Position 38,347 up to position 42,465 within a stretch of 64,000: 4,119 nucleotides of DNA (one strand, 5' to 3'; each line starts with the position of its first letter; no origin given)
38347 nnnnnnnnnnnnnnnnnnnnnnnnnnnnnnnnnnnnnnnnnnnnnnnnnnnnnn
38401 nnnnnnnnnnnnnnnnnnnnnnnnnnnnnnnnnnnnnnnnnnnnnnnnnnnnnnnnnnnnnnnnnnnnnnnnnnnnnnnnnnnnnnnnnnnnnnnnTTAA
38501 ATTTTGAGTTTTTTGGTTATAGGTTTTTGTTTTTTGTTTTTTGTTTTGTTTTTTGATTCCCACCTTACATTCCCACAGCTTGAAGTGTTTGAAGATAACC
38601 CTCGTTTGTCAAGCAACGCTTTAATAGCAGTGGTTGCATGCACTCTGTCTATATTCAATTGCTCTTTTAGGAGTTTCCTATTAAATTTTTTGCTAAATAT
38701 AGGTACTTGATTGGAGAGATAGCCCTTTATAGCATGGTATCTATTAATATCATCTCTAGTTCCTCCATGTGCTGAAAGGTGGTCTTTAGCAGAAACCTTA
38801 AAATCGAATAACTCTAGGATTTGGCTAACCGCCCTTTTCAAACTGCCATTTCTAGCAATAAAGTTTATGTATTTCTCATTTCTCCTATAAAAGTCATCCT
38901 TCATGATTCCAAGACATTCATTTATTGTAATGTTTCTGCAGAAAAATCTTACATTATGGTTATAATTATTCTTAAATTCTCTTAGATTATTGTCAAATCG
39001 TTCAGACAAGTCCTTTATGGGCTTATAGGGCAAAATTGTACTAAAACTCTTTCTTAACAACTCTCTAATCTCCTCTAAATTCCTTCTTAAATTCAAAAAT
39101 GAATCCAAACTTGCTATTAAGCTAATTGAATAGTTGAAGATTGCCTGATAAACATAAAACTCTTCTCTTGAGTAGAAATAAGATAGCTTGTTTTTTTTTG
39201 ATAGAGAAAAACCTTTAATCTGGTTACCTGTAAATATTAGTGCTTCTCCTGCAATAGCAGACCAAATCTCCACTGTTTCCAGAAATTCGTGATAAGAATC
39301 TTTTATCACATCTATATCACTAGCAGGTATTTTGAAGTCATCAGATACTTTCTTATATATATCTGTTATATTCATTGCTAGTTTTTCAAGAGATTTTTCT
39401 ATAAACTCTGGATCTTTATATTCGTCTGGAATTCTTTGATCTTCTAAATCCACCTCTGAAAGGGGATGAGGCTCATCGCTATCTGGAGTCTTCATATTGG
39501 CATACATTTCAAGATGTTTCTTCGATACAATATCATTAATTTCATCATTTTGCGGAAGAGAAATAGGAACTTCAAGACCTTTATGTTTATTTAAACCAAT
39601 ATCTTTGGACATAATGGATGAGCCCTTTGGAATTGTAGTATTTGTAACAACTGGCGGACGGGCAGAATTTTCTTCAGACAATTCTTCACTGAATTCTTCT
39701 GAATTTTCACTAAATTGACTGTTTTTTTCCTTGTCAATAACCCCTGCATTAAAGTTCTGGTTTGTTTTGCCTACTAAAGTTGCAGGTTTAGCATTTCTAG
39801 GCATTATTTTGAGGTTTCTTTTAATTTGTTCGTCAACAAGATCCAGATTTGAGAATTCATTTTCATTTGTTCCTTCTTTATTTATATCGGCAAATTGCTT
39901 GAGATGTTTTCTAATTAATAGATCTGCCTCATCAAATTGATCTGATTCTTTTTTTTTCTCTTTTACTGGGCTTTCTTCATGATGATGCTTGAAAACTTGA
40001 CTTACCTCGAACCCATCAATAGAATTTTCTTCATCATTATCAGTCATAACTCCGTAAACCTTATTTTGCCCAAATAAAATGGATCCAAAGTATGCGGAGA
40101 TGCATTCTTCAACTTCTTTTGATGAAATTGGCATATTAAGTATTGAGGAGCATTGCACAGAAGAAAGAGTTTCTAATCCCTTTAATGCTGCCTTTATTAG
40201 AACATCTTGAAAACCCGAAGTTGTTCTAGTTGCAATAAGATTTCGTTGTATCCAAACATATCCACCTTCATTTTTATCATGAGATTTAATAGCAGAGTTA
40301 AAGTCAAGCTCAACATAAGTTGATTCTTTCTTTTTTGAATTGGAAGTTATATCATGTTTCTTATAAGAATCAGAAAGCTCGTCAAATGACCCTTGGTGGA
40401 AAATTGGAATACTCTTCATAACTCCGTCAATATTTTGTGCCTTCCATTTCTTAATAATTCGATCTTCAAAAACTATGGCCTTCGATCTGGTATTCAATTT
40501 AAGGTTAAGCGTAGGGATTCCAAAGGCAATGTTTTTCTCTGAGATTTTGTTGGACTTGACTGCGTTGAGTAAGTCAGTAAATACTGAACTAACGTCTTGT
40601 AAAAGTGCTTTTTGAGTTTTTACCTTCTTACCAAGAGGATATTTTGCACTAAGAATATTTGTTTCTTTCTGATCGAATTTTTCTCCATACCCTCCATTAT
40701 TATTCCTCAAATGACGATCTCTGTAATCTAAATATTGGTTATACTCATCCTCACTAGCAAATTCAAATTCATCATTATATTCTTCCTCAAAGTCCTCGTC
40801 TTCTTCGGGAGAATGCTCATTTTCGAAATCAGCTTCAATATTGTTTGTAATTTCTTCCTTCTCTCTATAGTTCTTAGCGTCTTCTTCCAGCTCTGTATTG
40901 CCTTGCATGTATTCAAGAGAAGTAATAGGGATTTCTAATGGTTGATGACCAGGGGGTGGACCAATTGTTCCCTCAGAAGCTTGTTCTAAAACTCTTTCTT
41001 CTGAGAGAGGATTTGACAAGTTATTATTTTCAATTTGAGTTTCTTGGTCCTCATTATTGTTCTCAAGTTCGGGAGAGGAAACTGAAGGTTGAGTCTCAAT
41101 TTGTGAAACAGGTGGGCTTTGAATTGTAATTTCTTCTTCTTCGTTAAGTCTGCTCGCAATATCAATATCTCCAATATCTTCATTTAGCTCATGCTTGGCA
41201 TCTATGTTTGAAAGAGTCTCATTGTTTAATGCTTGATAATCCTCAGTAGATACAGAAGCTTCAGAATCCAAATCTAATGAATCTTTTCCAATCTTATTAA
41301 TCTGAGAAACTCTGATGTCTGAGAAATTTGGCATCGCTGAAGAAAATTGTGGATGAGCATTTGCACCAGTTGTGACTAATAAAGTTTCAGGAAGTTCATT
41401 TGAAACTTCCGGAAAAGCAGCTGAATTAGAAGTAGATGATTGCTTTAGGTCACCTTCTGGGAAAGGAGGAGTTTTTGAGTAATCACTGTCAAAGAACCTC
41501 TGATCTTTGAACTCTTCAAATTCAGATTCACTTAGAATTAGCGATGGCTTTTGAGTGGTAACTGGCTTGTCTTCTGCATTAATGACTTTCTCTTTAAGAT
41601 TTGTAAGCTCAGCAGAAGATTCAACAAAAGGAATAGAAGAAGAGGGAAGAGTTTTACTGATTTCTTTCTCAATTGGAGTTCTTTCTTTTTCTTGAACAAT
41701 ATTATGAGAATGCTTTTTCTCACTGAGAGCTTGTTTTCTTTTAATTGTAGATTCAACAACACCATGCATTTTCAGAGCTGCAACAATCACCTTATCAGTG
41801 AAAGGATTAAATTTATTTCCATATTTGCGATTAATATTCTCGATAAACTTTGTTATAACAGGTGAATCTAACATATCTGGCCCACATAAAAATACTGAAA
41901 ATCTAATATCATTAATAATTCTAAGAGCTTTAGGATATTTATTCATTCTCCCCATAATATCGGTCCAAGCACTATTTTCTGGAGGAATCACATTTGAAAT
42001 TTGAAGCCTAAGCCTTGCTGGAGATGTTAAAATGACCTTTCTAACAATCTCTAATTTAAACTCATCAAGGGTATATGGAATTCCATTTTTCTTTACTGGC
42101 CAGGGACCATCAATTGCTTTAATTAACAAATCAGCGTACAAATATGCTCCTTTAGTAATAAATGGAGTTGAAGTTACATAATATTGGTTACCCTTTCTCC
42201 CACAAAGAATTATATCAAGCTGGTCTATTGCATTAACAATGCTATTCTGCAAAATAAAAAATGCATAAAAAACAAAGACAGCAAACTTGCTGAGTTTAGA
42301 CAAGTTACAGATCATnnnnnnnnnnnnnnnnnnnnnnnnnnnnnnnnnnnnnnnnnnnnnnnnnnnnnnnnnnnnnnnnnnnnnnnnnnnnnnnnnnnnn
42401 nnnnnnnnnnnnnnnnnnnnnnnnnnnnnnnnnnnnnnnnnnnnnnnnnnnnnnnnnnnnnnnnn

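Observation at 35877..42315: Tandem pair of large secreted acidic proteins sharing a C-terminal domain, apparent paralogs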

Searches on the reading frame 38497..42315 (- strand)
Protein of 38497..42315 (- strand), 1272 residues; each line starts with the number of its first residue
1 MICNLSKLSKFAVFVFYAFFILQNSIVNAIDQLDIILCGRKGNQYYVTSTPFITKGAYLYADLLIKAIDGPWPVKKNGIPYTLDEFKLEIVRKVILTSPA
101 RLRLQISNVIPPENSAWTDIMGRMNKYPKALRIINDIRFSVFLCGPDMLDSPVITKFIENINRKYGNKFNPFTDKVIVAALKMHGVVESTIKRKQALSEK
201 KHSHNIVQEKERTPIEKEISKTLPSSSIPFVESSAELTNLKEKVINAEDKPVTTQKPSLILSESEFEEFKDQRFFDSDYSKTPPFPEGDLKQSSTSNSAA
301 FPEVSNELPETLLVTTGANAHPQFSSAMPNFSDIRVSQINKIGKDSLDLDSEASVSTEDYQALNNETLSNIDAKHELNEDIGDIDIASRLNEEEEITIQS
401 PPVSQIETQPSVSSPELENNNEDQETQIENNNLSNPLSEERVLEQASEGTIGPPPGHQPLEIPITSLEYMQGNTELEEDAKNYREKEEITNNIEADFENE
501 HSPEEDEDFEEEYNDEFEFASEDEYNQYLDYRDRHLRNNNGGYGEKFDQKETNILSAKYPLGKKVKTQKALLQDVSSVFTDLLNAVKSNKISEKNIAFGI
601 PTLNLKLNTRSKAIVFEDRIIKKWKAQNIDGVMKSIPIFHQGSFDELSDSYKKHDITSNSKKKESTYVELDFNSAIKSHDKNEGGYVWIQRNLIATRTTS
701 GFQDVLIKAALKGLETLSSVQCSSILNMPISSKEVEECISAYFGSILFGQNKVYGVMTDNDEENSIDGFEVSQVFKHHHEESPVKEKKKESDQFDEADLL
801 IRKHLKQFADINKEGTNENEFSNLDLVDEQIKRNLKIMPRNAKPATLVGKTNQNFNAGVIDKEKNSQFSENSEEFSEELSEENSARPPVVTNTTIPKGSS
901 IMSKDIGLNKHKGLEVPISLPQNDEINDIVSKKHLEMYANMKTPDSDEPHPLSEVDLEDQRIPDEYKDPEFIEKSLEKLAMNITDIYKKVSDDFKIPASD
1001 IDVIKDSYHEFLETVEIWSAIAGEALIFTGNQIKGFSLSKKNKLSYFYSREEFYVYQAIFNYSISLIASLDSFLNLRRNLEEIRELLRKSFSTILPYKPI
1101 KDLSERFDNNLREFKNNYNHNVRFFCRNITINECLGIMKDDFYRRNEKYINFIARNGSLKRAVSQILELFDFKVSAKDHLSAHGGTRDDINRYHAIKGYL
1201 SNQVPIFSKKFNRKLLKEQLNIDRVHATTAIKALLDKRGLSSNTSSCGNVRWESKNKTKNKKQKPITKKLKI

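Call 4: search_protein_families(library=pfam, proteins=[window:38497-42315:-], max_evalue=1)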
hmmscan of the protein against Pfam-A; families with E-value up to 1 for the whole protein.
window:38497-42315:- (1272 aa): 1 family
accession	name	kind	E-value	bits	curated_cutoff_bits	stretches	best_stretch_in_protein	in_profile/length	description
PF10436.14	BCDHK_Adom3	-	0.12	12.7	24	1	1065-1124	39-100/160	Mitochondrial branched-chain alpha-ketoacid dehydrogenase kinase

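Call 7: find_homologous_proteins(query=window:38497-42315:-)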
Query window:38497-42315:- (1272 aa): 9 proteins with E <= 0.001 among 8000 candidates.
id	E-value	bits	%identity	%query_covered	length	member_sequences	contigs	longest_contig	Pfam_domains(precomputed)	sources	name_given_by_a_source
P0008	0.0e+0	2735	97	100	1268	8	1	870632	-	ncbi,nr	ncbi:Uncharacterized protein CTYZ_00003977 [Cryptosporidium tyzzeri]|nr:Uncharacterized protein CTYZ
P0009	0.0e+0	2366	86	99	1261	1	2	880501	-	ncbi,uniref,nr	ncbi:hypothetical protein CmeUKMEL1_01580 [Cryptosporidium meleagridis]|uniref:Uncharacterized prote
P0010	0.0e+0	2000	72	100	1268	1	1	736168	-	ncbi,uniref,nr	ncbi:uncharacterized protein ELE39_000836 [Cryptosporidium sp. chipmunk genotype I]|uniref:uncharact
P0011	0.0e+0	1731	65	99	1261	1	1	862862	-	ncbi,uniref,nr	ncbi:uncharacterized protein cubi_00374 [Cryptosporidium ubiquitum]|uniref:Uncharacterized protein n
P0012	0.0e+0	1385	54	99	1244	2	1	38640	-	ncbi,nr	ncbi:signal peptide-containing protein [Cryptosporidium canis]|nr:signal peptide-containing protein 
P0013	0.0e+0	1336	53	100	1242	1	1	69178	-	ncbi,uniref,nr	ncbi:signal peptide-containing protein [Cryptosporidium canis]|uniref:Signal peptide-containing prot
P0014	0.0e+0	1168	47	100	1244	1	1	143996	-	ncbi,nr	ncbi:hypothetical protein HWI79_2108 [Cryptosporidium felis]|nr:hypothetical protein HWI79_2108 [Cry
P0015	4.0e-237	808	37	99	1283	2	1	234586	-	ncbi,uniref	ncbi:hypothetical protein RS030_91500 [Cryptosporidium xiaoi]|uniref:Uncharacterized protein n=1 Tax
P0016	6.7e-237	808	49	25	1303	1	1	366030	-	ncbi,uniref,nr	ncbi:hypothetical protein FG386_003484 [Cryptosporidium ryanae]|uniref:uncharacterized protein n=1 T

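Call 49: find_encoding_contigs(protein=P0016, flank=10000, max_places=2)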
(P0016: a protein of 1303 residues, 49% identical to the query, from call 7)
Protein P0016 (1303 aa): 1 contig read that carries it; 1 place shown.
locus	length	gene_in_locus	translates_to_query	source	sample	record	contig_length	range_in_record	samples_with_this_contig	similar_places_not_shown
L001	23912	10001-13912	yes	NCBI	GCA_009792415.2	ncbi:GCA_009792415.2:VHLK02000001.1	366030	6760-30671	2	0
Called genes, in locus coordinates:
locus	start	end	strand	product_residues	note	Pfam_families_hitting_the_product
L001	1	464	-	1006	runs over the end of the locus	-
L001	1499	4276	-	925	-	-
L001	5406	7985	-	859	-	-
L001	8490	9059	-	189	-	-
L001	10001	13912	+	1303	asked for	-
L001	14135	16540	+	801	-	-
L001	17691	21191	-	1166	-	-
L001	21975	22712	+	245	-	PF02230:Abhydrolase_2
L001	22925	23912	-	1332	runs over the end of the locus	PF00023:Ank (faint), PF13606:Ank_3 (faint), PF13637:Ank_4 (faint), PF13857:Ank_5 (faint), PF12796:Ank_2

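Call 56: search_solved_structures(query=A2, max_evalue=1)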
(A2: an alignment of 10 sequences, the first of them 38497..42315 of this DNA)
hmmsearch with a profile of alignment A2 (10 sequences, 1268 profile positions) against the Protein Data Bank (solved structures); distinct sequences matched with E-value up to 1: 0.

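Call 77: find_encoding_contigs(protein=window:38497-42315:-, flank=3000, max_places=4)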
Protein window:38497-42315:- (1272 aa): 23 contigs read that carry it; 4 places shown.
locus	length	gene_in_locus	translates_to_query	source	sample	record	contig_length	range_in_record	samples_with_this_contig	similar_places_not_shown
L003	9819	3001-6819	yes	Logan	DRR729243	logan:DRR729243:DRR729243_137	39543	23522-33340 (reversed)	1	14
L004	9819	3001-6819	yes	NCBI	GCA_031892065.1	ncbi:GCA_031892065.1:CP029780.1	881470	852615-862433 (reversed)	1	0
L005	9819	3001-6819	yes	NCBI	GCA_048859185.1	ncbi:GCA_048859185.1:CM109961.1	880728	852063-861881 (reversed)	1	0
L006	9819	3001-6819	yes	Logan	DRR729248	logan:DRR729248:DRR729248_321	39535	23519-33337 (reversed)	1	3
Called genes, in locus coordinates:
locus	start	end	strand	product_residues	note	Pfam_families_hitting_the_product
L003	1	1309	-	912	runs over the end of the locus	-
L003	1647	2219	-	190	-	-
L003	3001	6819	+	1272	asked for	-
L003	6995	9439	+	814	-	-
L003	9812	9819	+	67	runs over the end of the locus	-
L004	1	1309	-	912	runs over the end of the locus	-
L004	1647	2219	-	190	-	-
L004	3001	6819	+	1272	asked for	-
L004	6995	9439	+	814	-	-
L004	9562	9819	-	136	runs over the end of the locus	-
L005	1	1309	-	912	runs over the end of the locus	-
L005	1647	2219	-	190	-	-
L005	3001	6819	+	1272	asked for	-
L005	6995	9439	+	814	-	-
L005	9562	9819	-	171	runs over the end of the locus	-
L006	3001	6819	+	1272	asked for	-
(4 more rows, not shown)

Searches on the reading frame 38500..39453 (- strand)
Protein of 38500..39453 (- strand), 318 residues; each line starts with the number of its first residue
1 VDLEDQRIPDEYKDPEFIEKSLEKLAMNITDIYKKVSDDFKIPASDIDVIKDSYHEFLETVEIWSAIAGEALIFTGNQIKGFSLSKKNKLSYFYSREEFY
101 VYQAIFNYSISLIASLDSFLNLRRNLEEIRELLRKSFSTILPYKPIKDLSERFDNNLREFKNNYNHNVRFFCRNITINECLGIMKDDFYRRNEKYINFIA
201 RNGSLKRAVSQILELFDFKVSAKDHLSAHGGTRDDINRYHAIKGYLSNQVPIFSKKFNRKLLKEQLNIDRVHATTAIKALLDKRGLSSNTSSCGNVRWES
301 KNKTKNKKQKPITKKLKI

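Call 54: predict_structure(alignment_id=A4)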
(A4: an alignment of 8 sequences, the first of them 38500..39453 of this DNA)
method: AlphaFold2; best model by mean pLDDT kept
length: 318 residues; sequences in the alignment: 8
mean_pLDDT: 77.2   pTM: 0.73
mean pLDDT of the five models: 77.2, 73.7, 73.2, 72.2, 41.8
residues with pLDDT >= 90: 79; 70-90: 161; 50-70: 40; < 50: 38
segments of 3 or more residues with pLDDT < 50: 1-7, 223-238, 304-318
pLDDT, mean of each block of 10 residues (from residue 1): 44 75 91 86 82 87 94 89 75 89 88 88 92 87 88 92 73 75 85 87 85 81 37 43 62 61 88 94 88 78 47 30
secondary structure, 60 per line:
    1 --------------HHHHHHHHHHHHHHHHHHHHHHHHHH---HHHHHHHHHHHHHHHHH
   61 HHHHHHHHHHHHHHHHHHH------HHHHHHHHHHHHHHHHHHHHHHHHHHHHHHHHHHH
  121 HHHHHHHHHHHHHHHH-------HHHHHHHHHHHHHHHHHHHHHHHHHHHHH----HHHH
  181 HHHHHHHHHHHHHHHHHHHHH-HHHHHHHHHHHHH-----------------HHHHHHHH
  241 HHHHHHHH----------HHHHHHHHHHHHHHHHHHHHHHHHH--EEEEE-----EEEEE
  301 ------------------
elements in order: H15-40 H44-79 H86-136 H144-172 H177-201 H203-215 H233-248 H259-283 E286-290 E296-300

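Call 59: find_homologous_proteins(query=A4, max_evalue=0.1)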
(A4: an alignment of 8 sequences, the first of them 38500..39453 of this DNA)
Query A4 (8 sequences): 8000 candidates shared short words with the query, none scored E <= 0.1.

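Call 87: fold_search(model_id=the predicted structure, library=pdb)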
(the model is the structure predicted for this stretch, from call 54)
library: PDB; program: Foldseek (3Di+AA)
matches with E <= 10: 713; with E <= 0.001: 0
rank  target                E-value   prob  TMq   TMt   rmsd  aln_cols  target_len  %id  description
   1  8snb_8K               9.3e-02  0.57  0.21  0.21  38.1       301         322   13  atomic model of sea urchin sperm doublet microtubule (48-nm periodicity) (released 2023-06-28)
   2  8i7o_A2               1.3e-01  0.60  0.25  0.23  40.2       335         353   13  In situ structure of axonemal doublet microtubules in mouse sperm with 16-nm repeat (released 2023-10-11)
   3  2d4c_D                1.9e-01  0.75  0.23  0.30  12.4       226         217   12  Crystal structure of the endophilin BAR domain mutant (released 2006-07-11)
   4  9cpb_5M               2.0e-01  0.51  0.25  0.21  39.9       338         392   14  Atomic model of bovine Fallopian tube cilia doublet microtubule (48-nm periodicity) (released 2024-10-30)
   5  8j07_8G               2.1e-01  0.80  0.31  0.29  23.5       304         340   12  96nm repeat of human respiratory doublet microtubule and associated axonemal complexes (released 2023-07-26)
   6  7zjd_A                2.2e-01  0.09  0.10  0.07  24.4       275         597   11  Transient receptor potential cation channel subfamily V member 2,Enhanced green fluorescent protein (released 2023-01-18)
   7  9cpb_5T               2.4e-01  0.66  0.26  0.27  36.2       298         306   11  Atomic model of bovine Fallopian tube cilia doublet microtubule (48-nm periodicity) (released 2024-10-30)
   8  8i7r_A1               2.4e-01  0.47  0.24  0.24  37.3       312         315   14  In situ structure of axonemal doublet microtubules in mouse sperm with 48-nm repeat (released 2023-10-11)
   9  7ung_D2               2.4e-01  0.41  0.22  0.19  40.5       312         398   10  48-nm repeat of the human respiratory doublet microtubule (released 2022-10-05)
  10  8vy9_R                2.5e-01  0.18  0.16  0.18  26.1       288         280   13  CryoEM structure of Ggust-coupled TAS2R14 with cholesterol and an intracellular tastant (released 2024-04-03)
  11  8otz_Cm               2.6e-01  0.63  0.28  0.23  38.5       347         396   12  48-nm repeat of the native axonemal doublet microtubule from bovine sperm (released 2023-11-22)
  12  7d7q_A                3.0e-01  0.16  0.16  0.18  22.6       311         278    9  Crystal structure of the transmembrane domain and linker region of Salpingoeca rosetta rhodopsin phosphodiesterase (released 2020-11-18)
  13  7ung_A3               3.1e-01  0.72  0.31  0.30  23.2       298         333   12  48-nm repeat of the human respiratory doublet microtubule (released 2022-10-05)
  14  9cpc_3K               3.4e-01  0.54  0.26  0.26  36.4       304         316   11  Atomic model of porcine brain ventricles cilia doublet microtubule (48-nm periodicity) (released 2024-10-23)
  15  7udn_B                3.4e-01  0.15  0.16  0.17  24.4       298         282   13  Crystal structure of designed helical repeat protein RPB_PLP1_R6 in alternative conformation 2 (released 2023-03-22)
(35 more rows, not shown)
